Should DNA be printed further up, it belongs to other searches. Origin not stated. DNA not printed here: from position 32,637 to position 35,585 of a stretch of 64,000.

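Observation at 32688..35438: Extracellular multihaem cytochrome exported via a T9SS C-terminal domain and fronted by a Rex operator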

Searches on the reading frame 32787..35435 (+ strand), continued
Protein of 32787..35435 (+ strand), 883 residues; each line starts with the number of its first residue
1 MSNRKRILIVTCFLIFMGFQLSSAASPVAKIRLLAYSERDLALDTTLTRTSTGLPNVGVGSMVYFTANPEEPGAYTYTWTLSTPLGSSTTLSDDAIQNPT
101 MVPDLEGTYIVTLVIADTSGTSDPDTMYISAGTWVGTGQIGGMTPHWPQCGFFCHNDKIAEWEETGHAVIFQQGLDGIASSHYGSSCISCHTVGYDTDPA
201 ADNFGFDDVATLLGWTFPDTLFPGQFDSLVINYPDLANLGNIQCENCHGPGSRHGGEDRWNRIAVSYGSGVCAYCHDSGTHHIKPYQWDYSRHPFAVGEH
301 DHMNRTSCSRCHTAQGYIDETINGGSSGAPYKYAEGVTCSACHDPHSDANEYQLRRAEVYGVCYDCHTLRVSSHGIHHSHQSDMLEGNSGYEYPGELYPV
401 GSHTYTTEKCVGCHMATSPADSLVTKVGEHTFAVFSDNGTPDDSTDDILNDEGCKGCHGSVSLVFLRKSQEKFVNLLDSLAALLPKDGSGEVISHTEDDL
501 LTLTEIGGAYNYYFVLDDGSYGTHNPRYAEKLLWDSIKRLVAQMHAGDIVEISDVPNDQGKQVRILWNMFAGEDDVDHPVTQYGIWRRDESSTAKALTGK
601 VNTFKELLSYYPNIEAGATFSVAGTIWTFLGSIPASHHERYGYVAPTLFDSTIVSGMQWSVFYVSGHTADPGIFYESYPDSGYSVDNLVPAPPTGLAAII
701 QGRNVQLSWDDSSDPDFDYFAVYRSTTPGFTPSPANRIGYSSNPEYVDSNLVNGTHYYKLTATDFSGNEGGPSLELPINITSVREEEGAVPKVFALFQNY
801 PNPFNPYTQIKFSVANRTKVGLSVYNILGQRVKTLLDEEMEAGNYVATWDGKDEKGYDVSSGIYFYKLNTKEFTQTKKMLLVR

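Call 10: find_homologous_proteins(query=window:32787-35435:+)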
Query window:32787-35435:+ (883 aa): 2052 proteins with E <= 0.001 among 8000 candidates; the best 120 are listed.
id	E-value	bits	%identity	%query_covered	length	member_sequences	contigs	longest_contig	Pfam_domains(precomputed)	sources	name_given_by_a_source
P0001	0.0e+0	2099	100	100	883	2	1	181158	PF09699.16,PF13435.12,PF18962.8,PF13860.13,PF14522.12,PF22113.2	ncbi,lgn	-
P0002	0.0e+0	1818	85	98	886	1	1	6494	PF09699.16,PF14537.12,PF13435.12,PF18962.8,PF13860.13,PF14522.12,PF22113.2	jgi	jgi:predicted CXXCH cytochrome family protein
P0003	0.0e+0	1665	78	100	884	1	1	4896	PF09699.16,PF14537.12,PF13435.12,PF13585.13,PF18962.8,PF13860.13,PF14522.12,PF22113.2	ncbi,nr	ncbi:MAG: cytochrome c3 family protein [candidate division Zixibacteria bacterium]|nr:cytochrome c3 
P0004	0.0e+0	1633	76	100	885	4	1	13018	PF09699.16,PF14537.12,PF22352.3,PF13435.12,PF13585.13,PF18962.8,PF13860.13,PF14522.12,PF22113.2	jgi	jgi:predicted CXXCH cytochrome family protein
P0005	0.0e+0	1591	76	97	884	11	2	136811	PF09699.16,PF14537.12,PF13435.12,PF18962.8,PF13860.13,PF14522.12,PF22113.2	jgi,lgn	jgi:predicted CXXCH cytochrome family protein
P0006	0.0e+0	1573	74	100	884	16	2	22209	PF09699.16,PF14537.12,PF22352.3,PF13435.12,PF13585.13,PF18962.8,PF13860.13,PF14522.12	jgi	jgi:predicted CXXCH cytochrome family protein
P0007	0.0e+0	1542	72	100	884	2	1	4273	PF09699.16,PF14537.12,PF22352.3,PF13435.12,PF13585.13,PF18962.8,PF13860.13,PF14522.12,PF22113.2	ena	-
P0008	0.0e+0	1535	72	100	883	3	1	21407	PF09699.16,PF22352.3,PF13435.12,PF13585.13,PF18962.8,PF13860.13,PF14522.12,PF22113.2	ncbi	-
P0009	0.0e+0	1532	71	100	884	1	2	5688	PF09699.16,PF14537.12,PF22352.3,PF13435.12,PF13585.13,PF18962.8,PF13860.13,PF14522.12,PF22113.2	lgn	-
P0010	0.0e+0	1512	71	100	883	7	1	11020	PF09699.16,PF14537.12,PF13435.12,PF13585.13,PF18962.8,PF13860.13,PF14522.12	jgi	-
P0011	0.0e+0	1037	52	100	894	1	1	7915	PF14537.12,PF22352.3,PF13435.12,PF13860.13,PF14522.12,PF22113.2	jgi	-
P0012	0.0e+0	1015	52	100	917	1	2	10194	PF09699.16,PF13435.12,PF13585.13,PF18962.8,PF13860.13,PF14522.12,PF22113.2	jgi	jgi:predicted CXXCH cytochrome family protein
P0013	4.4e-258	877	75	57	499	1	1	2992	PF13585.13,PF18962.8,PF13860.13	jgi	jgi:hypothetical protein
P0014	9.3e-233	793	45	97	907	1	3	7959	PF09699.16,PF13435.12,PF13860.13,PF14522.12,PF22113.2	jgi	jgi:predicted CXXCH cytochrome family protein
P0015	1.9e-231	789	44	100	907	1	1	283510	PF09699.16,PF13435.12,PF13860.13,PF14522.12,PF22113.2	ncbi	-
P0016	7.0e-229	780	44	98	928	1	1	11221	PF09699.16,PF14537.12,PF13435.12,PF18962.8,PF13860.13,PF14522.12,PF22113.2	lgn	-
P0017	5.3e-227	774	44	98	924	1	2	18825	PF09699.16,PF13435.12,PF18962.8,PF13860.13,PF02085.22,PF14522.12,PF22113.2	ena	-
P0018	4.1e-226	771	43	100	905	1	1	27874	PF09699.16,PF14537.12,PF13435.12,PF18962.8,PF13860.13,PF14522.12,PF22113.2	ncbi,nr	ncbi:MAG: T9SS type A sorting domain-containing protein [Bacteroidota bacterium]|nr:T9SS type A sort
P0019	8.9e-225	767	44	97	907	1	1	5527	PF09699.16,PF13435.12,PF13860.13,PF14522.12,PF22113.2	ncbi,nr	ncbi:MAG: T9SS type A sorting domain-containing protein [Ignavibacteriae bacterium]|nr:T9SS type A s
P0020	5.5e-224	764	43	100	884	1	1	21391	PF09699.16,PF14537.12,PF18962.8,PF13860.13,PF14522.12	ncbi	ncbi:T9SS type A sorting domain-containing protein [candidate division KSB1 bacterium]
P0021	6.6e-224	764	44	99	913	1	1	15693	PF09699.16,PF13435.12,PF13860.13,PF14522.12,PF22113.2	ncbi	-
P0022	2.8e-223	762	44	100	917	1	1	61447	PF09699.16,PF13435.12,PF13860.13,PF14522.12,PF22113.2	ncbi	-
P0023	4.4e-223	761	42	100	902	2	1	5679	PF09699.16,PF14537.12,PF13435.12,PF18962.8,PF13860.13,PF14522.12,PF22113.2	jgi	jgi:predicted CXXCH cytochrome family protein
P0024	9.0e-223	760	43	99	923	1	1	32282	PF09699.16,PF13435.12,PF13860.13,PF14522.12,PF22113.2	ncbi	-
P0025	7.4e-220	751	44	99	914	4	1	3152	PF09699.16,PF14537.12,PF13435.12,PF18962.8,PF13860.13,PF14522.12,PF22113.2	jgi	-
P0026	8.6e-220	750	42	100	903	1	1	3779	PF09699.16,PF14537.12,PF13435.12,PF18962.8,PF13860.13,PF14522.12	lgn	-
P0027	8.8e-220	750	43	100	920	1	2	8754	PF09699.16,PF13435.12,PF18962.8,PF13860.13,PF14522.12,PF22113.2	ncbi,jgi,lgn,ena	-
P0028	7.7e-218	744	42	99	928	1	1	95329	PF09699.16,PF14537.12,PF13435.12,PF18962.8,PF13860.13,PF14522.12,PF22113.2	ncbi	ncbi:MAG: multiheme c-type cytochrome [Bacteroidota bacterium]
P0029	1.1e-216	740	41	100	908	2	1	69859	PF09699.16,PF14537.12,PF13435.12,PF18962.8,PF13860.13,PF14522.12,PF22113.2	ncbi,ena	-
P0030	4.3e-216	738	42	99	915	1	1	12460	PF09699.16,PF13435.12,PF13860.13,PF14522.12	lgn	-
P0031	5.0e-216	738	43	97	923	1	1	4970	PF09699.16,PF14537.12,PF13435.12,PF13860.13,PF14522.12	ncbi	-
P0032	1.2e-214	733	43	100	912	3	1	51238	PF09699.16,PF14537.12,PF13435.12,PF18962.8,PF13860.13,PF14522.12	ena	-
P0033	3.2e-213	729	43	99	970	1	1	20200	PF09699.16,PF14537.12,PF13435.12,PF18962.8,PF13860.13,PF14522.12,PF22113.2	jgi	jgi:predicted CXXCH cytochrome family protein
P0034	7.1e-212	724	42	100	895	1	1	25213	PF09699.16,PF22352.3,PF13435.12,PF18962.8,PF13860.13,PF14522.12,PF22113.2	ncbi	ncbi:FlgD immunoglobulin-like domain containing protein [candidate division KSB1 bacterium]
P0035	1.5e-211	723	43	100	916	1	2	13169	PF09699.16,PF14537.12,PF13435.12,PF18962.8,PF13860.13,PF14522.12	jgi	jgi:predicted CXXCH cytochrome family protein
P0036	2.4e-211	722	42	98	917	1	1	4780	PF09699.16,PF14537.12,PF13435.12,PF18962.8,PF13860.13,PF14522.12,PF22113.2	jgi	jgi:predicted CXXCH cytochrome family protein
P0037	7.6e-211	721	44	94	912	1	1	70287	PF09699.16,PF14537.12,PF13435.12,PF18962.8,PF13860.13,PF14522.12,PF22113.2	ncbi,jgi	jgi:predicted CXXCH cytochrome family protein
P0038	8.7e-209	714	44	94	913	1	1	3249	PF09699.16,PF14537.12,PF13435.12,PF18962.8,PF13860.13,PF14522.12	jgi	jgi:predicted CXXCH cytochrome family protein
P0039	4.8e-208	711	42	99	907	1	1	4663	PF09699.16,PF14537.12,PF13435.12,PF13860.13,PF14522.12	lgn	-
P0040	1.0e-206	707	41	100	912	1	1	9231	PF14537.12,PF13860.13,PF14522.12,PF22113.2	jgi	jgi:hypothetical protein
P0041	9.1e-206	704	42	100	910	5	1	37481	PF09699.16,PF13435.12,PF13860.13,PF14522.12,PF22113.2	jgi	jgi:predicted CXXCH cytochrome family protein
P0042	2.9e-205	702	42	100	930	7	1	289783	PF22352.3,PF13860.13,PF14522.12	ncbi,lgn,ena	-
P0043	5.0e-205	701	41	100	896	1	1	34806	PF09699.16,PF14537.12,PF13435.12,PF18962.8,PF13860.13,PF14522.12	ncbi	ncbi:FlgD immunoglobulin-like domain containing protein [candidate division KSB1 bacterium]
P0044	6.3e-204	698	41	100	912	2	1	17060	PF09699.16,PF13435.12,PF18962.8,PF13860.13,PF14522.12,PF22113.2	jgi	jgi:predicted CXXCH cytochrome family protein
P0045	8.2e-204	697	43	96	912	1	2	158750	PF09699.16,PF14537.12,PF13435.12,PF18962.8,PF13860.13,PF14522.12,PF22113.2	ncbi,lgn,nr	ncbi:MAG: T9SS type A sorting domain-containing protein [Ignavibacteriales bacterium]|nr:T9SS type A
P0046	2.1e-203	696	43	94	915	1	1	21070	PF09699.16,PF14537.12,PF13435.12,PF13585.13,PF18962.8,PF13860.13,PF14522.12,PF22113.2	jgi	jgi:predicted CXXCH cytochrome family protein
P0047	1.5e-202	693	42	99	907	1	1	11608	PF09699.16,PF14537.12,PF13435.12,PF18962.8,PF13860.13,PF14522.12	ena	-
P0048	8.2e-201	688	43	94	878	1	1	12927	PF14537.12,PF18962.8,PF13860.13,PF14522.12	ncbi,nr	ncbi:MAG: T9SS type A sorting domain-containing protein, partial [candidate division KSB1 bacterium]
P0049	1.6e-200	687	41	98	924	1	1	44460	PF09699.16,PF14537.12,PF13435.12,PF18962.8,PF13860.13,PF14522.12,PF22113.2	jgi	jgi:predicted CXXCH cytochrome family protein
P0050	3.1e-200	686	42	99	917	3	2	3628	PF09699.16,PF14537.12,PF13435.12,PF18962.8,PF13860.13,PF14522.12,PF22113.2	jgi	jgi:predicted CXXCH cytochrome family protein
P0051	3.6e-199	682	41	99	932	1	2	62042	PF14537.12,PF13435.12,PF13860.13,PF14522.12,PF22113.2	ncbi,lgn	-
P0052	7.3e-198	678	41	100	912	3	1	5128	PF09699.16,PF14537.12,PF18962.8,PF13860.13,PF14522.12,PF22113.2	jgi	-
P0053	2.3e-197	676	41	99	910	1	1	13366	PF09699.16,PF14537.12,PF13435.12,PF13860.13,PF14522.12,PF22113.2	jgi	-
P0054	2.6e-197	676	41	100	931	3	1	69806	PF14537.12,PF13435.12,PF13860.13,PF14522.12,PF22113.2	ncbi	-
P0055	2.9e-195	669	41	99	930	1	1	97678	PF14537.12,PF13860.13,PF14522.12,PF22113.2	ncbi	-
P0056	4.1e-195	669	40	100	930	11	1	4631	PF09699.16,PF14537.12,PF13435.12,PF13860.13,PF14522.12,PF22113.2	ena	-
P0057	6.1e-195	668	41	100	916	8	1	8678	PF09699.16,PF13435.12,PF18962.8,PF13860.13,PF14522.12,PF22113.2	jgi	jgi:predicted CXXCH cytochrome family protein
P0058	1.2e-193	664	39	100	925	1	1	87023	PF18962.8,PF13860.13,PF14522.12,PF22113.2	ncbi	-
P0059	1.9e-193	663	41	100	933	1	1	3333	PF14537.12,PF18962.8,PF02085.22,PF14522.12,PF22113.2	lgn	-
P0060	7.6e-193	661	40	100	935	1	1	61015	PF18962.8,PF13860.13,PF14522.12,PF22113.2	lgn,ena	-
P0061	8.0e-193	661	41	100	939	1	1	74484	PF14537.12,PF22352.3,PF18962.8,PF13860.13,PF14522.12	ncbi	ncbi:T9SS type A sorting domain-containing protein [candidate division KSB1 bacterium]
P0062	1.5e-191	657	40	100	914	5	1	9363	PF09699.16,PF14537.12,PF13860.13,PF14522.12,PF22113.2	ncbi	-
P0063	3.4e-191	656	40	100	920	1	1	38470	PF14537.12,PF13860.13,PF14522.12,PF22113.2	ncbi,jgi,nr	ncbi:MAG: T9SS type A sorting domain-containing protein [Calditrichaeota bacterium]|nr:T9SS type A s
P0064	1.1e-190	654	40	100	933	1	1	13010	PF13435.12,PF13860.13,PF14522.12,PF22113.2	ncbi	-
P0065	4.2e-190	652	39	100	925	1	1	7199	PF00801.27,PF13435.12,PF18962.8,PF13860.13,PF14522.12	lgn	-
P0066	1.1e-189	651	40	100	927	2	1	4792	PF09699.16,PF13860.13,PF14522.12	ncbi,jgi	-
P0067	2.1e-189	650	38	100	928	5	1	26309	PF22352.3,PF18962.8,PF13860.13,PF14522.12,PF22113.2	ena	-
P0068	2.2e-188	646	40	99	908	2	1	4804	PF14537.12,PF13435.12,PF18962.8,PF13860.13,PF14522.12,PF22113.2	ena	-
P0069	1.1e-186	641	39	99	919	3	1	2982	PF14537.12,PF18962.8,PF14522.12,PF22113.2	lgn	-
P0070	1.1e-186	641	40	99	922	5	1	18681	PF13435.12,PF25833.1,PF13860.13,PF14522.12,PF22113.2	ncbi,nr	ncbi:T9SS type A sorting domain-containing protein [candidate division KSB1 bacterium]|nr:T9SS type 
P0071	1.2e-186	641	40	100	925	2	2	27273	PF09699.16,PF14537.12,PF13860.13,PF14522.12,PF22113.2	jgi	jgi:hypothetical protein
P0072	2.9e-186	639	38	98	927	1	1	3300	PF09699.16,PF22352.3,PF18962.8,PF13860.13,PF02335.21,PF14522.12,PF22113.2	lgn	-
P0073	3.5e-184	633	39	100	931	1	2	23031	PF14537.12,PF13435.12,PF18962.8,PF13860.13,PF14522.12,PF22113.2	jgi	jgi:hypothetical protein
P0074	9.3e-184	631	40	100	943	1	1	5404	PF13585.13,PF18962.8,PF13860.13,PF14522.12,PF22113.2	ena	-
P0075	1.0e-182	628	39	99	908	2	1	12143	PF18962.8,PF13860.13,PF14522.12,PF22113.2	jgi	-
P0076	2.0e-182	627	38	100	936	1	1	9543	PF14537.12,PF13435.12,PF18962.8,PF14522.12,PF22113.2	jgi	jgi:hypothetical protein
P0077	9.4e-182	624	39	100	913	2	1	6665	PF18962.8,PF13860.13,PF14522.12,PF22113.2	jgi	-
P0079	4.6e-181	622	40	100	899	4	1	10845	PF09699.16,PF14537.12,PF22352.3,PF13435.12,PF18962.8,PF14522.12,PF22113.2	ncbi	-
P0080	7.2e-179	615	38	100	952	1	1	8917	PF14537.12,PF13435.12,PF13585.13,PF13860.13,PF14522.12,PF22113.2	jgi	jgi:hypothetical protein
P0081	1.3e-177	611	37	100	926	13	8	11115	PF14537.12,PF13435.12,PF18962.8,PF13860.13,PF14522.12,PF22113.2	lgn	-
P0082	1.9e-177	610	38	100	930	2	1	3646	PF14537.12,PF18962.8,PF13860.13,PF14522.12,PF22113.2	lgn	-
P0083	2.3e-176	607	38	99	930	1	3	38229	PF09699.16,PF13435.12,PF18962.8,PF13860.13,PF14522.12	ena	-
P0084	2.3e-175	603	38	100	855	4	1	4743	PF09699.16,PF14537.12,PF13435.12,PF13860.13,PF14522.12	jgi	-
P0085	3.8e-175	603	39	100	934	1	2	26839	PF18962.8,PF13860.13,PF14522.12,PF22113.2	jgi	-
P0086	5.4e-175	602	38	100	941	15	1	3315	PF09699.16,PF14537.12,PF13435.12,PF18962.8,PF13860.13,PF14522.12,PF22113.2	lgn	-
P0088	1.6e-172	594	38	99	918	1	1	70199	PF09699.16,PF14537.12,PF13435.12,PF18962.8,PF14522.12,PF22113.2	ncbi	-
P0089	8.0e-172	592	38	98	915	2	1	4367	PF14537.12,PF22352.3,PF13435.12,PF18962.8,PF14522.12,PF22113.2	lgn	-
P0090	3.6e-171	589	38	100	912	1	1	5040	PF09699.16,PF14537.12,PF13435.12,PF13860.13,PF14522.12,PF22113.2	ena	-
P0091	1.5e-170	587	40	88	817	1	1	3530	PF14537.12,PF13435.12,PF18962.8,PF14522.12,PF22113.2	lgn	-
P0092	2.9e-170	586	44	73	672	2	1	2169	PF09699.16,PF14537.12,PF18962.8,PF13860.13,PF14522.12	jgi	jgi:predicted CXXCH cytochrome family protein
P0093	6.3e-170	585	37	97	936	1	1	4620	PF14537.12,PF13860.13,PF14522.12,PF22113.2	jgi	jgi:hypothetical protein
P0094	7.3e-170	585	38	100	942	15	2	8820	PF14537.12,PF18962.8,PF13860.13,PF14522.12,PF22113.2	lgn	-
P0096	1.6e-168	581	37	98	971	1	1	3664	PF09699.16,PF13860.13,PF22113.2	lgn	-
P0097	4.2e-168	579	37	99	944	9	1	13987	PF09699.16,PF14537.12,PF13435.12,PF13860.13,PF14522.12,PF22113.2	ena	-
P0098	6.6e-168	579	39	100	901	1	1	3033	PF09699.16,PF18962.8,PF14522.12,PF22113.2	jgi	jgi:hypothetical protein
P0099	8.3e-168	578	39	100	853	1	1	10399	PF09699.16,PF13435.12,PF13860.13,PF14522.12,PF22113.2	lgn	-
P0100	9.7e-167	575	37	100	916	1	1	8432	PF14537.12,PF22352.3,PF18962.8,PF14522.12,PF22113.2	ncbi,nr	ncbi:MAG TPA: T9SS type A sorting domain-containing protein [Rhodothermales bacterium]|nr:T9SS type 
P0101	1.1e-165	571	37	100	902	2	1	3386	PF14537.12,PF13435.12,PF18962.8,PF13860.13,PF14522.12,PF22113.2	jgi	-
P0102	9.6e-164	565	36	97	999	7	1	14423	PF09699.16,PF18962.8,PF13860.13,PF14522.12,PF22113.2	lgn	-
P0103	1.5e-162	561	36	100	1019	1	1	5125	PF09699.16,PF18962.8,PF13860.13,PF14522.12,PF22113.2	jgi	jgi:predicted CXXCH cytochrome family protein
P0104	2.0e-162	561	36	99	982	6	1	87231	PF09699.16,PF13860.13,PF14522.12,PF22113.2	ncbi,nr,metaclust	ncbi:MAG: hypothetical protein A2X66_09270 [Ignavibacteria bacterium GWA2_54_16]|nr:MAG: hypothetica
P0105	2.3e-162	560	36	100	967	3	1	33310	PF09699.16,PF18962.8,PF13860.13,PF14522.12,PF22113.2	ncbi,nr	ncbi:MAG TPA: FlgD immunoglobulin-like domain containing protein [Bacteroidota bacterium]|nr:FlgD im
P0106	3.4e-162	560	37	100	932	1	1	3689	PF14537.12,PF13435.12,PF13860.13,PF14522.12,PF22113.2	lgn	-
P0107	2.2e-161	557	37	100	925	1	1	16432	PF14537.12,PF18962.8,PF13860.13,PF14522.12,PF22113.2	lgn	-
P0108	2.4e-161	557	38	99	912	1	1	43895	PF13435.12,PF18962.8,PF14522.12,PF22113.2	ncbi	-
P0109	3.1e-161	557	35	99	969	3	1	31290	PF09699.16,PF13860.13,PF14522.12,PF22113.2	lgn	-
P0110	4.9e-161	556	37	100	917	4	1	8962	PF09699.16,PF14537.12,PF18962.8,PF14522.12,PF22113.2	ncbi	ncbi:MAG: T9SS type A sorting domain-containing protein [Rhodothermales bacterium]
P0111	1.1e-160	555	37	99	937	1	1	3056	PF09699.16,PF14537.12,PF13860.13,PF14522.12,PF22113.2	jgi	jgi:predicted CXXCH cytochrome family protein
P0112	1.5e-159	551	38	100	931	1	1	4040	PF18962.8,PF13860.13,PF14522.12,PF22113.2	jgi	jgi:hypothetical protein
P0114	3.8e-159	550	37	100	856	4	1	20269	PF09699.16,PF14537.12,PF13860.13,PF14522.12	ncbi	-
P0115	1.6e-158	548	37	99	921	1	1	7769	PF13435.12,PF18962.8,PF13860.13,PF14522.12,PF22113.2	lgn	-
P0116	1.2e-157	545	35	99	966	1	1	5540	PF09699.16,PF18962.8,PF13860.13,PF22113.2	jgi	jgi:predicted CXXCH cytochrome family protein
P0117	7.4e-157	542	37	100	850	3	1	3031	PF09699.16,PF14537.12,PF13435.12,PF13860.13,PF14522.12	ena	-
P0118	1.3e-156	541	36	99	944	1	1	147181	PF09699.16,PF13435.12,PF18962.8,PF13860.13,PF14522.12,PF22113.2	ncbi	ncbi:MAG: cytochrome c3 family protein [bacterium]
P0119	2.6e-156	540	37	97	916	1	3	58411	PF09699.16,PF13435.12,PF18962.8,PF14522.12,PF22113.2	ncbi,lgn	-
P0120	1.0e-155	538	37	97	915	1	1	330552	PF14537.12,PF13435.12,PF18962.8,PF14522.12,PF22113.2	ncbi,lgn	-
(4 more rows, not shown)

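Call 12: find_encoding_contigs(protein=P0001, flank=10000, max_places=3)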
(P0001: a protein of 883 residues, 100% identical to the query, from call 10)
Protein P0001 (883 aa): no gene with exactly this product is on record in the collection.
